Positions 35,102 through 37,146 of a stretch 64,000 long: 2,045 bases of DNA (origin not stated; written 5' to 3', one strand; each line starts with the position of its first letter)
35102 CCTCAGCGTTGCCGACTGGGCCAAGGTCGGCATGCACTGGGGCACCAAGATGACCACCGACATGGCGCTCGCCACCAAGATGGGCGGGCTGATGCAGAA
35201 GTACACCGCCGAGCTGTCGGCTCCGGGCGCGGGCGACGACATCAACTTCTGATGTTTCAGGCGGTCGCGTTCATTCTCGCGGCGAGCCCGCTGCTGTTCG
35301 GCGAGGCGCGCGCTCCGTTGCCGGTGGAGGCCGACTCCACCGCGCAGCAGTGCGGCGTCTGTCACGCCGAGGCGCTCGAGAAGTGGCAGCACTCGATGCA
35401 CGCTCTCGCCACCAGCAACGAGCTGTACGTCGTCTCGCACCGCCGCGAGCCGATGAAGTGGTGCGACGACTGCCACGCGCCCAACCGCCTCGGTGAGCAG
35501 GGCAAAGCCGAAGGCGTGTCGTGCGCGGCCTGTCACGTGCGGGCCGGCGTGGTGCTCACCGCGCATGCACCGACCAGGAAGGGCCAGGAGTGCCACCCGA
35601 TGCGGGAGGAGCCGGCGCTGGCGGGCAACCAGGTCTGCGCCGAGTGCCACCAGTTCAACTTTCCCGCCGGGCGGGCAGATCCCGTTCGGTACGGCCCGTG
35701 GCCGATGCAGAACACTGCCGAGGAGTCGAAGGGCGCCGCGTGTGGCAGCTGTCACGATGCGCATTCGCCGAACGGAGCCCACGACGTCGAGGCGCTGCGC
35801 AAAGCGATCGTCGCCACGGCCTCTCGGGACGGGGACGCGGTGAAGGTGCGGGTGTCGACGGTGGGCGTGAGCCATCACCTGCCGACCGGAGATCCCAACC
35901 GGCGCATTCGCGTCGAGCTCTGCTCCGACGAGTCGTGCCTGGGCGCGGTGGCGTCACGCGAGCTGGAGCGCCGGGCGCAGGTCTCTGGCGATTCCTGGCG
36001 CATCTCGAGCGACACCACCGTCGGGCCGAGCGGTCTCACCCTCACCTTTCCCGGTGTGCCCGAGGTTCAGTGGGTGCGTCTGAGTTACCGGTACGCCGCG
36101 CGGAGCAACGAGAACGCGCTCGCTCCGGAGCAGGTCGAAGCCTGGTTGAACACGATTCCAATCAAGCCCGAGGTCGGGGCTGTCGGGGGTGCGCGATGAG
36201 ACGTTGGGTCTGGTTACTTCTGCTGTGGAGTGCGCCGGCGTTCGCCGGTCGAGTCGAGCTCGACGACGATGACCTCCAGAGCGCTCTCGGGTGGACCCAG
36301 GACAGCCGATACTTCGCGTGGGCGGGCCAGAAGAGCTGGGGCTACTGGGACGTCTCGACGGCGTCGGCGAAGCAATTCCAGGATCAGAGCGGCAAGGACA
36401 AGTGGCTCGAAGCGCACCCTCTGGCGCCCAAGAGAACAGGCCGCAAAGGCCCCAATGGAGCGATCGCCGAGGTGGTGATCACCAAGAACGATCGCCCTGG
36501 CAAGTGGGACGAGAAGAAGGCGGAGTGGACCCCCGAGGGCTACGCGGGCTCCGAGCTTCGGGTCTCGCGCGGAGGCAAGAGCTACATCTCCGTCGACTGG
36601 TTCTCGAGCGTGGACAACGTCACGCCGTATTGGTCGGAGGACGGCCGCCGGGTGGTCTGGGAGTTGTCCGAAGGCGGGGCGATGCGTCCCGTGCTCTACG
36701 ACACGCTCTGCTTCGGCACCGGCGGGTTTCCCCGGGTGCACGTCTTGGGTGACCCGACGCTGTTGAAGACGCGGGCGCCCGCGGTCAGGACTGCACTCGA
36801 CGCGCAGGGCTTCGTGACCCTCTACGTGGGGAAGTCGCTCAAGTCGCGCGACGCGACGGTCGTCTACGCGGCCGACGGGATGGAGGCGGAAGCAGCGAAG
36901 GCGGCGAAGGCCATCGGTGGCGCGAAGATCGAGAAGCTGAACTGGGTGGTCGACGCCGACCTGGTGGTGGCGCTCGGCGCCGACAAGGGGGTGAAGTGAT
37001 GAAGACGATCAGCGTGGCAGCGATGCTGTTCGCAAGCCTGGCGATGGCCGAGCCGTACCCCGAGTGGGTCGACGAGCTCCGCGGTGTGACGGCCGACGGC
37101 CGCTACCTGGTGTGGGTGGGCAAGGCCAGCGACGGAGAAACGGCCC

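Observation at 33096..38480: Seven-gene chain, six joined by overlapping start/stop codons, around a periplasmic pentaheme cytochrome c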

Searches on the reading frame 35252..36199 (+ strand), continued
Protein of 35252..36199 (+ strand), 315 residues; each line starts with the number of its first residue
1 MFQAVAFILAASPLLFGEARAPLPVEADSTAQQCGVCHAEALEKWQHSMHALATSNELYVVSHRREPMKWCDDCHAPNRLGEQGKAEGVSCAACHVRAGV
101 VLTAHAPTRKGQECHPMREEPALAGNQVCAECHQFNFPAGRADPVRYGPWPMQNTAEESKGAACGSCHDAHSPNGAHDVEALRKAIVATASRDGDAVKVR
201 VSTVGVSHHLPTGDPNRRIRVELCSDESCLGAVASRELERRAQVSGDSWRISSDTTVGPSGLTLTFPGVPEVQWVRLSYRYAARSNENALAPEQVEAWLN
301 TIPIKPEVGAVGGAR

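Call 40: search_solved_structures(query=A1, max_evalue=1, show_alignments=3)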
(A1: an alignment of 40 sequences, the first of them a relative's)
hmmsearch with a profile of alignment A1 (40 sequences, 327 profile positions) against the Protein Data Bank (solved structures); distinct sequences matched with E-value up to 1: 42.
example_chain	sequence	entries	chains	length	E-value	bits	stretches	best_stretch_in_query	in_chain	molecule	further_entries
5ze8_A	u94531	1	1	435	3.8e-32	114.9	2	129-264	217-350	cytochrome c552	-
9wt8_A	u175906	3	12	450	1.5e-18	70.2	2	74-251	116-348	Cytochrome c,Multiheme cytochrome c selenoprotein (MccSep)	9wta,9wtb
9wt9_A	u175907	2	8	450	1.8e-18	69.9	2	74-251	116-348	Cytochrome c,Multiheme cytochrome c selenoprotein mutant (MccSep U325A) | Cytochrome c,Multiheme cytochrome c selenoprotein (MccSep)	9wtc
2ozy_A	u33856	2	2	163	8e-07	31.6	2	57-103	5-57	Cytochrome c-type protein nrfB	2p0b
6i5b_A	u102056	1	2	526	1.9e-06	30.4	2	41-184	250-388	Uncharacterized protein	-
9l08_A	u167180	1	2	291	5e-05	25.7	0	117-149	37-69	Covalently Connected Cytochrome c555 trimer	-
6qvm_A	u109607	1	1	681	0.0002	23.7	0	33-112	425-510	Multiheme cytochrome cf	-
4rkm_A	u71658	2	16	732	0.00088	21.6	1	28-58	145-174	MccA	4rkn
8bcx_A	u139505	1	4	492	0.001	21.4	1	55-149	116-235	Nitrite reductase (cytochrome; ammonia-forming)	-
8zk2_C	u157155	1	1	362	0.0022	20.3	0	71-103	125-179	Photosynthetic reaction center cytochrome c subunit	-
6v0a_A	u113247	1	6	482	0.0029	19.9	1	75-142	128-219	Nitrite reductase (cytochrome; ammonia-forming)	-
1eys_C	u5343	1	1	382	0.0032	19.8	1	71-103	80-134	PHOTOSYNTHETIC REACTION CENTER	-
3ubr_A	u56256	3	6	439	0.0039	19.5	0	66-134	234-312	Cytochrome c-552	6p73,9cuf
1bvb_A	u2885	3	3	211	0.006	18.9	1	36-141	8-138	CYTOCHROME C-554 | CYTOCHROME C554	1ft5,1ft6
7c52_C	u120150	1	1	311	0.0069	18.7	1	71-103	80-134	Photosynthetic reaction center cytochrome c subunit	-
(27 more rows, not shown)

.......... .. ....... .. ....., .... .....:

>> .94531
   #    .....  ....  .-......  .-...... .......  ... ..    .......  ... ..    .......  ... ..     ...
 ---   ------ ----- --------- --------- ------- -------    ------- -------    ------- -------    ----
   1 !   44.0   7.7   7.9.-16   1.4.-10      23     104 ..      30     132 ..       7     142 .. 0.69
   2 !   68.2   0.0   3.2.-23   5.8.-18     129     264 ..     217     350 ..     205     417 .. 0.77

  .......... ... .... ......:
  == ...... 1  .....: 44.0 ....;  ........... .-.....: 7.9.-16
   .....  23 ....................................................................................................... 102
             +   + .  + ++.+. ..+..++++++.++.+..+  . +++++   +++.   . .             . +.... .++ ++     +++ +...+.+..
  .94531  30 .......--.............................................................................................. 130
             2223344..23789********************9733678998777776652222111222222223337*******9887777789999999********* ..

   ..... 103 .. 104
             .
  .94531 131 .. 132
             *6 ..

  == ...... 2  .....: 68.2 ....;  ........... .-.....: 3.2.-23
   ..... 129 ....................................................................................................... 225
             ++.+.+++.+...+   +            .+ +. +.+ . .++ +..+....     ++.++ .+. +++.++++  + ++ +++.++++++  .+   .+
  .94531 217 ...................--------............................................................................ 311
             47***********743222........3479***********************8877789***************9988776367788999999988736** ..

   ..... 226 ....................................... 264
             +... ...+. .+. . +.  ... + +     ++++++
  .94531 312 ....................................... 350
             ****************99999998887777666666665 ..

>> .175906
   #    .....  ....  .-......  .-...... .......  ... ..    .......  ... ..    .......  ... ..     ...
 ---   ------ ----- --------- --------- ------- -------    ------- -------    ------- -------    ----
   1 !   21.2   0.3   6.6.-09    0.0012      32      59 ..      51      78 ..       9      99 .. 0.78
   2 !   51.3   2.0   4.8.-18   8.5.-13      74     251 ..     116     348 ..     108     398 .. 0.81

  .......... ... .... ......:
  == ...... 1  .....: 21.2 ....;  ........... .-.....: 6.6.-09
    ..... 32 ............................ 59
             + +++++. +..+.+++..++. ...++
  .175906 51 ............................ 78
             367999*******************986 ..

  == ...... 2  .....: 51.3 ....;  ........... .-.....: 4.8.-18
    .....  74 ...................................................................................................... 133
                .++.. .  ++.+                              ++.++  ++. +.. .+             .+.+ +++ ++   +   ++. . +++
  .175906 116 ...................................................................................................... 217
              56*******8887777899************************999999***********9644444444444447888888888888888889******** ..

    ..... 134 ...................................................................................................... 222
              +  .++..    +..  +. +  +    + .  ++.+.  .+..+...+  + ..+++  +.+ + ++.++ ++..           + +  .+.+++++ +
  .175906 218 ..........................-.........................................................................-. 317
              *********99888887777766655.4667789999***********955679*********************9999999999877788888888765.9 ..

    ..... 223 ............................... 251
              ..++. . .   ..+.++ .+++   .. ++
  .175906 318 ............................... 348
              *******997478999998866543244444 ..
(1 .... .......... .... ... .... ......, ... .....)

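Call 57: predict_structure(alignment_id=A1)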
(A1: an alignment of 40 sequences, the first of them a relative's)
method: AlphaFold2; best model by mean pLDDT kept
length: 315 residues; sequences in the alignment: 40
mean_pLDDT: 88.5   pTM: 0.85
mean pLDDT of the five models: 88.5, 87.7, 85.6, 85.4, 81.6
residues with pLDDT >= 90: 211; 70-90: 70; 50-70: 25; < 50: 9
segments of 3 or more residues with pLDDT < 50: 11-17
pLDDT, mean of each block of 10 residues (from residue 1): 53 49 71 94 94 94 93 85 83 91 96 96 89 89 87 87 83 87 97 97 95 91 98 97 94 96 96 98 96 97 87 52
secondary structure, 60 per line:
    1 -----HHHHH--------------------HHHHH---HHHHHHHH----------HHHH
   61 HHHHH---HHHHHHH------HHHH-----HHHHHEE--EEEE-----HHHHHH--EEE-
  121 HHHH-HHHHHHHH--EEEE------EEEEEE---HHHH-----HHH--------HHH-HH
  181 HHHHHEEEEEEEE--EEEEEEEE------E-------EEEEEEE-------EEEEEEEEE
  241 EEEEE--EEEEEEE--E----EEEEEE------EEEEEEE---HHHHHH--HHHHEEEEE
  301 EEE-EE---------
elements in order: H6-10 H31-35 H39-46 H57-65 H69-75 H82-85 H91-95 E100-103 H109-114 E117-119 H121-124 H126-133 E136-139 E146-151 H155-158 H179-185 E186-193 E196-203 E218-224 E232-245 E248-254 E262-267 E274-280 H284-289 H292-295 E296-303

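Call 62: fold_search(model_id=the predicted structure, library=pdb)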
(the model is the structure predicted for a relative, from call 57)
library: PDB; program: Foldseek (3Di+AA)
matches with E <= 10: 1090; with E <= 0.001: 1
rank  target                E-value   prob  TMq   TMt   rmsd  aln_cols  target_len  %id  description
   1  5ze8                  2.4e-14  1.00  0.66  0.55   5.7       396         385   19  Crystal structure of a penta-heme cytochrome c552 from Thermochromatium tepidum (released 2018-04-25)
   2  1do6_A                3.1e-03  0.99  0.20  0.43   6.3       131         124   14  CRYSTAL STRUCTURE OF SUPEROXIDE REDUCTASE IN THE OXIDIZED STATE AT 2.0 ANGSTROM RESOLUTION (released 2000-03-24)
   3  4fxt_J                3.7e-03  1.00  0.22  0.32   5.2       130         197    9  Crystal structure of a DUF3823 family protein (BACOVA_02663) from Bacteroides ovatus ATCC 8483 at 2.77 A resolution (released 2012-07-25)
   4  4o8q_B                4.2e-03  0.57  0.14  0.17  18.2       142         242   13  Crystal structure of bovine MHD domain of the COPI delta subunit at 2.15 A resolution (released 2015-01-07)
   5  6baa_A                4.8e-03  0.75  0.18  0.18  10.1       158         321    8  Cryo-EM structure of the pancreatic beta-cell KATP channel bound to ATP and glibenclamide (released 2017-11-01)
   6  4fxt_N                5.1e-03  1.00  0.22  0.34   5.2       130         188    9  Crystal structure of a DUF3823 family protein (BACOVA_02663) from Bacteroides ovatus ATCC 8483 at 2.77 A resolution (released 2012-07-25)
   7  4fxt_E                6.5e-03  0.99  0.22  0.32   5.2       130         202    9  Crystal structure of a DUF3823 family protein (BACOVA_02663) from Bacteroides ovatus ATCC 8483 at 2.77 A resolution (released 2012-07-25)
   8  7kde_H                6.5e-03  0.97  0.23  0.48   8.0       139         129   10  BG505 SOSIP.664 in complex with the V3-targeting rhesus macaque antibody 1485 and human gp120-gp41 interface antibody  (released 2020-10-28)
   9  4bfk_B                6.5e-03  0.89  0.18  0.35   6.3       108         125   18  Superoxide reductase (Neelaredoxin) from Archaeoglobus fulgidus E12Q mutant (released 2014-03-26)
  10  6qyc_A                6.9e-03  0.30  0.18  0.10  17.1       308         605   13  Crystal structure of MtrC from Shewanella baltica OS185 (released 2020-04-22)
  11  4fxt_I                7.3e-03  0.99  0.22  0.33   5.2       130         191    9  Crystal structure of a DUF3823 family protein (BACOVA_02663) from Bacteroides ovatus ATCC 8483 at 2.77 A resolution (released 2012-07-25)
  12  4fxt_G                7.8e-03  0.99  0.22  0.32   5.2       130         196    9  Crystal structure of a DUF3823 family protein (BACOVA_02663) from Bacteroides ovatus ATCC 8483 at 2.77 A resolution (released 2012-07-25)
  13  4fxt_F                7.8e-03  0.99  0.22  0.32   5.2       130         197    9  Crystal structure of a DUF3823 family protein (BACOVA_02663) from Bacteroides ovatus ATCC 8483 at 2.77 A resolution (released 2012-07-25)
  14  4p94_B                7.8e-03  0.90  0.18  0.35   9.1       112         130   17  The crystal structure of the soluble domain of Sulfolobus acidocaldarius FlaF (residues 35-164) (released 2015-04-22)
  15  4bff_A                8.2e-03  0.92  0.22  0.43   6.5       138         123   15  Superoxide reductase (Neelaredoxin) from Archaeoglobus fulgidus in the reduced form (released 2014-03-26)
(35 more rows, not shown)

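Call 84: search_protein_families(library=pfam, max_evalue=0.01, proteins=[L015:7830-8543:+, L019:9126-9803:+, L004:9077-9751:+, L034:6480-7934:+, L053:6463-7935:+, L047:5988-6941:+, L005:5063-6496:+, L005:3280-4269:+, L035:9068-10126:+])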
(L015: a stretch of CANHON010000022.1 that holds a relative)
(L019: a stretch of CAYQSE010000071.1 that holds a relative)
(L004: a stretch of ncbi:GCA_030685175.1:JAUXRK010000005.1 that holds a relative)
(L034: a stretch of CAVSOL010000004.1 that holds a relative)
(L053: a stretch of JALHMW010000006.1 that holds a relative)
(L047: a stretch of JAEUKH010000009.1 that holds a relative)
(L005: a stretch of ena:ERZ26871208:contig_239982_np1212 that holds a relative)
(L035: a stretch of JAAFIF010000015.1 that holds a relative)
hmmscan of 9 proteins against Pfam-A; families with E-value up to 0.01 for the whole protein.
L015:7830-8543:+ (238 aa): 0 families

L019:9126-9803:+ (226 aa): 1 family
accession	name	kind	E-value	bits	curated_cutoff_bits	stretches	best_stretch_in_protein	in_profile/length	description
PF08239.17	SH3_3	-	6.4e-05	23.5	27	1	170-212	13-53/54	Bacterial SH3 domain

L004:9077-9751:+ (225 aa): 1 family
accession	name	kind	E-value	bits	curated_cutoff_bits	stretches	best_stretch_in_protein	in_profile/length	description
PF08239.17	SH3_3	-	0.0055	17.3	27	1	170-207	14-49/54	Bacterial SH3 domain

L034:6480-7934:+ (485 aa): 1 family
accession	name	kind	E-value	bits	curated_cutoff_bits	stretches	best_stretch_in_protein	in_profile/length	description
PF25302.1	NADase_transloc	-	4.1e-18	66.4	27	1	47-188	7-145/146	NAD glycohydrolase translocation F5/8 type C domain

L053:6463-7935:+ (491 aa): 1 family
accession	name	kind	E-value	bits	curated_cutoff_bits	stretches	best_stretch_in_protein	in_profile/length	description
PF25302.1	NADase_transloc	-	5.5e-20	72.5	27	1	26-168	10-144/146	NAD glycohydrolase translocation F5/8 type C domain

L047:5988-6941:+ (318 aa): 1 family
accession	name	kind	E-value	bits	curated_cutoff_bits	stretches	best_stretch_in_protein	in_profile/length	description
PF13646.12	HEAT_2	-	0.0088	16.7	27.7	0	240-283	35-77/88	HEAT repeats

L005:5063-6496:+ (477 aa): 3 families
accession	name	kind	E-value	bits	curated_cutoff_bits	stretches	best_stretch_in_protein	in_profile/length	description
PF03264.19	Cytochrom_NNT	-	5e-09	36.6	24.1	1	116-209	4-101/174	NapC/NirT cytochrome c family, N-terminal region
PF14522.11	Cytochrome_C7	-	0.00034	20.8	24.8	0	432-459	42-66/67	Cytochrome c7 and related cytochrome c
PF14537.11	Cytochrom_c3_2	-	0.01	16.8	25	0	430-470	5-44/79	Cytochrome c3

L005:3280-4269:+ (329 aa): 0 families

L035:9068-10126:+ (353 aa): 0 families

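Call 94: search_protein_families(library=pfam, max_evalue=0.01, proteins=[L078:9179-10051:+, L078:6899-7843:+, L009:7134-7973:+])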
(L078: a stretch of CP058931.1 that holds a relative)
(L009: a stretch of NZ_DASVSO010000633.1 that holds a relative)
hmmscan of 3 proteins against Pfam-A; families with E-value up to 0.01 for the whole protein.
L078:9179-10051:+ (291 aa): 1 family
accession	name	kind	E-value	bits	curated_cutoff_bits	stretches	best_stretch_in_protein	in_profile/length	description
PF00581.25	Rhodanese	-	3.4e-33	114.5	22.2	2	154-266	5-101/102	Rhodanese-like domain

L078:6899-7843:+ (315 aa): 1 family
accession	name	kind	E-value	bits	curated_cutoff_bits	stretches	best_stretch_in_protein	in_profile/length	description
PF00850.24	Hist_deacetyl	-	1.7e-106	356.4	27.9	1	22-311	1-297/298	Histone deacetylase domain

L009:7134-7973:+ (280 aa): 0 families

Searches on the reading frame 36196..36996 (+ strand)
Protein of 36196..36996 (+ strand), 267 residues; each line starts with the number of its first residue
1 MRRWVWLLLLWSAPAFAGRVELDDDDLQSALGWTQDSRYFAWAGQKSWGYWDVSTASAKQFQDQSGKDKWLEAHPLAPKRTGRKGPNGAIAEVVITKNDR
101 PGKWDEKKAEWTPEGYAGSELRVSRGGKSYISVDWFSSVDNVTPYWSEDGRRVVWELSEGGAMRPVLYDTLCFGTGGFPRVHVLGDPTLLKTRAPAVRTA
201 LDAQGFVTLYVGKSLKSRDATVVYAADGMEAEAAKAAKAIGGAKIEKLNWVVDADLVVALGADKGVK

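Call 6: search_protein_families(library=pfam, max_evalue=1, proteins=[window:36196-36996:+])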
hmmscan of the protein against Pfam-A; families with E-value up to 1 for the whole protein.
window:36196-36996:+ (267 aa): 2 families
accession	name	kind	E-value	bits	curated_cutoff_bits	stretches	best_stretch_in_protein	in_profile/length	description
PF13399.11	LytR_C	-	0.0001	23.6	22.2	1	193-263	15-85/86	LytR cell envelope-related transcriptional attenuator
PF07676.18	PD40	-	0.049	14.1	20.9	1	141-164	11-35/38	WD40-like Beta Propeller Repeat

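Call 7: search_protein_families(library=ncbifam, max_evalue=1, proteins=[window:36196-36996:+])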
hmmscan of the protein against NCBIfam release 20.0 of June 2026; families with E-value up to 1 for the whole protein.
window:36196-36996:+ (267 aa): 0 families
